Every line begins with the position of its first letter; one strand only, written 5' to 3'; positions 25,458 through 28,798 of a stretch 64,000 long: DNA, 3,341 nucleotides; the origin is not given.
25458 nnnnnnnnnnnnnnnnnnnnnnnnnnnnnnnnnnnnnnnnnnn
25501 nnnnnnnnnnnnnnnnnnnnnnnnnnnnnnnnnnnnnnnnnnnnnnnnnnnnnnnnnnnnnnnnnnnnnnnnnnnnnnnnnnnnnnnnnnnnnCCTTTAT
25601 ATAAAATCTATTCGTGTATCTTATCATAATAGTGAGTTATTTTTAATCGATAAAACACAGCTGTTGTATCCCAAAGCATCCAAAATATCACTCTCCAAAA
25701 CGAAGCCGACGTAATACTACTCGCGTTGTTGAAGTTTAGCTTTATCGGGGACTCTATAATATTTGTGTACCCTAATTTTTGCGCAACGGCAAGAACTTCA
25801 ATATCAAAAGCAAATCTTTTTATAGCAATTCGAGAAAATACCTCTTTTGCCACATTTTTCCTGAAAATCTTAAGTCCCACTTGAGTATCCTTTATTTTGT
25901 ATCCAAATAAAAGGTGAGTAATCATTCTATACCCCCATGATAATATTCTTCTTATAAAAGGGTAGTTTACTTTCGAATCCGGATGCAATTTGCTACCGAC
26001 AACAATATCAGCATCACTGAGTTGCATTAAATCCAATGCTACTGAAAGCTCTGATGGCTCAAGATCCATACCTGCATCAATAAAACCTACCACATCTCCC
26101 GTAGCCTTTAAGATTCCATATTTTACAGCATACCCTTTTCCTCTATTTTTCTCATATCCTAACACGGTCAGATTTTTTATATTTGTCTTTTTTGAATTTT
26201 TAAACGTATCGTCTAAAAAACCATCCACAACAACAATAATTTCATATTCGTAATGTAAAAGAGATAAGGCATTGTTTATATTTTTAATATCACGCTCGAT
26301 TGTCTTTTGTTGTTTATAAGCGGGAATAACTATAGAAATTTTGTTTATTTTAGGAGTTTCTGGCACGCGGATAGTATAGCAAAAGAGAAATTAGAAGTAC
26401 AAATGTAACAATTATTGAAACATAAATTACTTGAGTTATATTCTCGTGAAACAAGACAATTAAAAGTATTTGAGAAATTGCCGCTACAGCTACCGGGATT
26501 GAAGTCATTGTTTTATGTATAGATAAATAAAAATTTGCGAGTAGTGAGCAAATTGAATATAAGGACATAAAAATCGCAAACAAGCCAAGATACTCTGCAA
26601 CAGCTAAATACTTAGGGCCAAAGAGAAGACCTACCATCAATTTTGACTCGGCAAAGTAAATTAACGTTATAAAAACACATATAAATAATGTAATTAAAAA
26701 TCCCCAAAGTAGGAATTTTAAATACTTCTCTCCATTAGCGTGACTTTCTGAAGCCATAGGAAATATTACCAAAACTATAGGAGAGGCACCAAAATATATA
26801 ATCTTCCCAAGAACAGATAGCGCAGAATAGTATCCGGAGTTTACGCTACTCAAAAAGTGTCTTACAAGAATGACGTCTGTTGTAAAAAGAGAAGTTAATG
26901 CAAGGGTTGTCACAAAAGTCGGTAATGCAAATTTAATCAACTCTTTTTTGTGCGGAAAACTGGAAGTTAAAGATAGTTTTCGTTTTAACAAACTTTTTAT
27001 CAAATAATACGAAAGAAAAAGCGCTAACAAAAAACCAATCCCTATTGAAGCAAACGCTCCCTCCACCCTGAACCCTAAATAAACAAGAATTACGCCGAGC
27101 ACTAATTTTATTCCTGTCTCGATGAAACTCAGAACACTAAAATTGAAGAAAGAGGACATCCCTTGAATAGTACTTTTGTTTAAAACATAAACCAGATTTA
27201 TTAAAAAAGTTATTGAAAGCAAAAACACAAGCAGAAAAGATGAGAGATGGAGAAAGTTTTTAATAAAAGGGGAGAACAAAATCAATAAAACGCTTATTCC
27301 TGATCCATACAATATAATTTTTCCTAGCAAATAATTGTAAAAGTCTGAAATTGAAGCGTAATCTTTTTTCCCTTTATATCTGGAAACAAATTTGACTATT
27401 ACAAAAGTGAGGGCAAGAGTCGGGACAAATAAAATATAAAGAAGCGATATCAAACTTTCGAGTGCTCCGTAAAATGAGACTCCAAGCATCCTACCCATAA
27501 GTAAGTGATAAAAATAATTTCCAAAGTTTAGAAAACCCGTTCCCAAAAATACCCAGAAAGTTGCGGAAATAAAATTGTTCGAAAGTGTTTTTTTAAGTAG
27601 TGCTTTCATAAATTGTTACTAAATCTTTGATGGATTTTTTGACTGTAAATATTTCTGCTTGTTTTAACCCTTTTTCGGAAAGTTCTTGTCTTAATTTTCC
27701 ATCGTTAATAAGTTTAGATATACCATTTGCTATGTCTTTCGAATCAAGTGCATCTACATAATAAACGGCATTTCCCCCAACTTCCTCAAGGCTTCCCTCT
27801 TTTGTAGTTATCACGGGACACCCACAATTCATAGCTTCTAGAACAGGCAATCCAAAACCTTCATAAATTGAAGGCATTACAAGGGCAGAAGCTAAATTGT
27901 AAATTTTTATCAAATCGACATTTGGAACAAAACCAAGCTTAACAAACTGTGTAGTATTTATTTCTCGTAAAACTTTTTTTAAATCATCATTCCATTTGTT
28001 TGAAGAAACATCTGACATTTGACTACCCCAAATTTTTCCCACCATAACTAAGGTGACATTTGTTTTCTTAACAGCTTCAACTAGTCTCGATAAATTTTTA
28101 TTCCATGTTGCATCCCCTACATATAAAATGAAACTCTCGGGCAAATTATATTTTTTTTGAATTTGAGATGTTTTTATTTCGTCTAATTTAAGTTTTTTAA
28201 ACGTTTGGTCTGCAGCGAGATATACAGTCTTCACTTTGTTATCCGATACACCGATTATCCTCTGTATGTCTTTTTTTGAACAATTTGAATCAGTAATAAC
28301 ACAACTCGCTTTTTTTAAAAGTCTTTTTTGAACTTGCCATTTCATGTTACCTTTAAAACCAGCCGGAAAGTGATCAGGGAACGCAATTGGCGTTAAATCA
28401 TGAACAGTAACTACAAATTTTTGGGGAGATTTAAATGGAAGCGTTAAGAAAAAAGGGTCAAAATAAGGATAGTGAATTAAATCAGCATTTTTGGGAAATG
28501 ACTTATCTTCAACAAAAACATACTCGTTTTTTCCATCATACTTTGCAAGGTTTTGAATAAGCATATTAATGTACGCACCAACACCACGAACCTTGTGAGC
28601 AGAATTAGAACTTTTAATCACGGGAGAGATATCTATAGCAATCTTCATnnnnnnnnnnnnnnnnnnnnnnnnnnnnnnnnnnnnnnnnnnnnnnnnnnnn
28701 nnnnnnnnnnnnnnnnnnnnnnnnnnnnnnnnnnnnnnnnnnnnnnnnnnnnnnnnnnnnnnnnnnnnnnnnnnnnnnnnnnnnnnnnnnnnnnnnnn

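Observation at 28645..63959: Family B: four paralogs sharing a strongly conserved N-terminal motif, HDG-x2-HV-x-R...P-R-W-A-x3-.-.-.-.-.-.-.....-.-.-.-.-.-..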

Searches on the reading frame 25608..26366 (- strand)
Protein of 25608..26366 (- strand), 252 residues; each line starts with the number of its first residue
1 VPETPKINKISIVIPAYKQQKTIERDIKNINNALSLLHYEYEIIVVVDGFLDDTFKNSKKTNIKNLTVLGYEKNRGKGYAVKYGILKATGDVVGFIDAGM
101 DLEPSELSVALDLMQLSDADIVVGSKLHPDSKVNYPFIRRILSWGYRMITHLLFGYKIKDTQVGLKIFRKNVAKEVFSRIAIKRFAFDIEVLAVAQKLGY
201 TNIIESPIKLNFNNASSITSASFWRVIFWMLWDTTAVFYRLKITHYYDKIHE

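Call 7: search_protein_families(library=pfam, proteins=[window:25608-26366:-], max_evalue=0.01)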
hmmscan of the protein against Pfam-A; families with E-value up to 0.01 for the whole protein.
window:25608-26366:- (252 aa): 3 families
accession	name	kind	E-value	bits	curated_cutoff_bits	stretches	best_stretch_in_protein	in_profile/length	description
PF00535.33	Glycos_transf_2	-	6.3e-19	69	23.3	1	11-177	1-168/168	Glycosyl transferase family 2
PF13641.12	Glyco_tranf_2_3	-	0.00017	22.1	27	1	10-126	3-123/230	Glycosyltransferase like family 2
PF10111.15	Glyco_tranf_2_2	-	0.00067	19.7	27.3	1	11-114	1-106/276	Glycosyltransferase like family 2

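Call 20: search_protein_families(library=ncbifam, proteins=[window:25608-26366:-], max_evalue=0.001)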
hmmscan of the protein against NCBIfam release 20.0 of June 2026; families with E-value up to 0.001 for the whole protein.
window:25608-26366:- (252 aa): 17 families
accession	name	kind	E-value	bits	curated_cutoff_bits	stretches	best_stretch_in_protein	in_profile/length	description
TIGR03937.1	PgaC_IcaA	equivalog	6.8e-13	48.3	422.3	1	3-104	40-140/407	poly-beta-1,6-N-acetyl-D-glucosamine synthase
NF041875.1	EPS_EpsD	equivalog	2.2e-12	47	370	1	10-139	1-130/325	exopolysaccharide biosynthesis glycosyltransferase EpsD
NF007986.1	PRK10714.1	equivalog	2.2e-11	43.3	529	1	5-126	3-125/316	undecaprenyl-phosphate 4-deoxy-4-formamido-L-arabinose transferase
NF058614.1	PPMAGASynPpgS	equivalog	7.9e-11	41.8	370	1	11-216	3-202/226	polyprenyl-phospho-N-acetylgalactosaminyl synthase PpgS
NF047588.1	GlcsyltransPgfSStrep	equivalog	1.6e-10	40.7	500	1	9-186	2-177/308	glycosyltransferase PgfS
NF010496.0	PRK13915.1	equivalog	2e-10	40.2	262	1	8-100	31-127/307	glucosyl-3-phosphoglycerate synthase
TIGR04182.1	glyco_TIGR04182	equivalog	5.1e-09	35.9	325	1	10-208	2-188/293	S-layer glycoprotein N-glycosyltransferase AglJ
TIGR03965.1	mycofact_glyco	equivalog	1.7e-08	33.7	280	1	4-111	70-176/467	mycofactocin biosynthesis glycosyltransferase MftF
NF007482.0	PRK10073.1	equivalog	1.9e-08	33.7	423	1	6-122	4-118/334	glycosyltransferase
TIGR04283.1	glyco_like_mftF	equivalog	5e-08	32.8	182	1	10-115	1-98/221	TIGR04283 family arsenosugar biosynthesis glycosyltransferase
NF038302.1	EPS_HpsE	equivalog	8.8e-08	31.5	300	1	9-136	2-133/307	hormogonium polysaccharide biosynthesis glycosyltransferase HpsE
NF041391.1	DPhHxTase_Halo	equivalog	1.1e-07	31.1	375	1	16-176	3-153/213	dolichyl-phosphate hexose transferase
NF047683.1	TeichurnBiosyTuaG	equivalog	3.4e-07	30.2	400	1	8-118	6-115/252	teichuronic acid biosynthesis protein TuaG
NF041394.1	GtaseAglG_Halo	equivalog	8.7e-07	28.5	440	1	9-131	2-123/304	glucosyl-dolichyl phosphate glucuronosyltransferase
NF041865.1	EpsU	equivalog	2.5e-05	23.5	700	1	4-100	35-127/394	exopolysaccharide biosynthesis GT2 family glycosyltransferase EpsU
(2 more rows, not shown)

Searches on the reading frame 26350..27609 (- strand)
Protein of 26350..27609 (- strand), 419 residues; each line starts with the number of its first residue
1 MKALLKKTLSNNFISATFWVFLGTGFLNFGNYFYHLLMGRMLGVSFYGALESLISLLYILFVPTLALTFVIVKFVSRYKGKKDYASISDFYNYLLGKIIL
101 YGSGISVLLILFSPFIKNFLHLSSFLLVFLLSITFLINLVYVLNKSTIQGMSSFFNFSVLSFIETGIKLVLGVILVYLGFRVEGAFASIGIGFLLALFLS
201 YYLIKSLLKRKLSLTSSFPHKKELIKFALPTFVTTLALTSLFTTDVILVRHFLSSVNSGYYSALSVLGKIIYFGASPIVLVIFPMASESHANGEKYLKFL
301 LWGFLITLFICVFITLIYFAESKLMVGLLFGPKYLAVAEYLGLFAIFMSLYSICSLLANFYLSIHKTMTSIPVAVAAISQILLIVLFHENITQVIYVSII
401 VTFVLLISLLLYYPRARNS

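Call 7: search_protein_families(library=pfam, proteins=[window:26350-27609:-], max_evalue=0.01)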
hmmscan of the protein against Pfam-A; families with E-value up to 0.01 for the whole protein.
window:26350-27609:- (419 aa): 2 families
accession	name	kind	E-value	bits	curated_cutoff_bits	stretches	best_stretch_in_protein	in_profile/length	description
PF13440.11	Polysacc_synt_3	-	1.6e-11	44.5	23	1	99-338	55-292/293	Polysaccharide biosynthesis protein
PF01943.22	Polysacc_synt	-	2.4e-10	40.7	28.2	1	17-289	5-273/274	Polysaccharide biosynthesis protein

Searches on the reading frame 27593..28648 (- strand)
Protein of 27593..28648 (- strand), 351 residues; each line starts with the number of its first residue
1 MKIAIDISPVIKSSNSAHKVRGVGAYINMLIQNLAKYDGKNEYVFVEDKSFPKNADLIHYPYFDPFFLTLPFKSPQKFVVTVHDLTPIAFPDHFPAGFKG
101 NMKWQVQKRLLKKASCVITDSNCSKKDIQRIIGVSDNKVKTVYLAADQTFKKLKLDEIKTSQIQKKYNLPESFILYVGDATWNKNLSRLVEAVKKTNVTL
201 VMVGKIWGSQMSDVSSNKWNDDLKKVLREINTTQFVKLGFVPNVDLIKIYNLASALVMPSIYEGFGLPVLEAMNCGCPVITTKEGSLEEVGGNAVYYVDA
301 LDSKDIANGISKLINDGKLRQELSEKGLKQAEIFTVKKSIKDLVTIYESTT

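Call 7: search_protein_families(library=pfam, proteins=[window:27593-28648:-], max_evalue=0.01)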
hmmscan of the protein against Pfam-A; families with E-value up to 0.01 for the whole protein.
window:27593-28648:- (351 aa): 6 families
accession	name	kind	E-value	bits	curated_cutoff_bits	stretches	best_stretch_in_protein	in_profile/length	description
PF00534.26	Glycos_transf_1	-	1.7e-31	109.5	26.4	1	166-329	8-171/172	Glycosyl transferases group 1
PF13692.12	Glyco_trans_1_4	-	9.8e-22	78.2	27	1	174-316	4-142/142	Glycosyl transferases group 1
PF13439.12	Glyco_transf_4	-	3.2e-09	37.5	28.5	1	54-147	72-167/170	Glycosyltransferase Family 4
PF13524.12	Glyco_trans_1_2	-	1.6e-06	28.6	25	1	188-330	4-128/144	Glycosyl transferase-like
PF20706.3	GT4-conflict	-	1.6e-06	27.8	26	1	252-284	281-313/385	Family 4 Glycosyltransferase in conflict systems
PF13579.12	Glyco_trans_4_4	-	2.6e-05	25.1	29.7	1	55-143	72-156/158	Glycosyl transferase 4-like domain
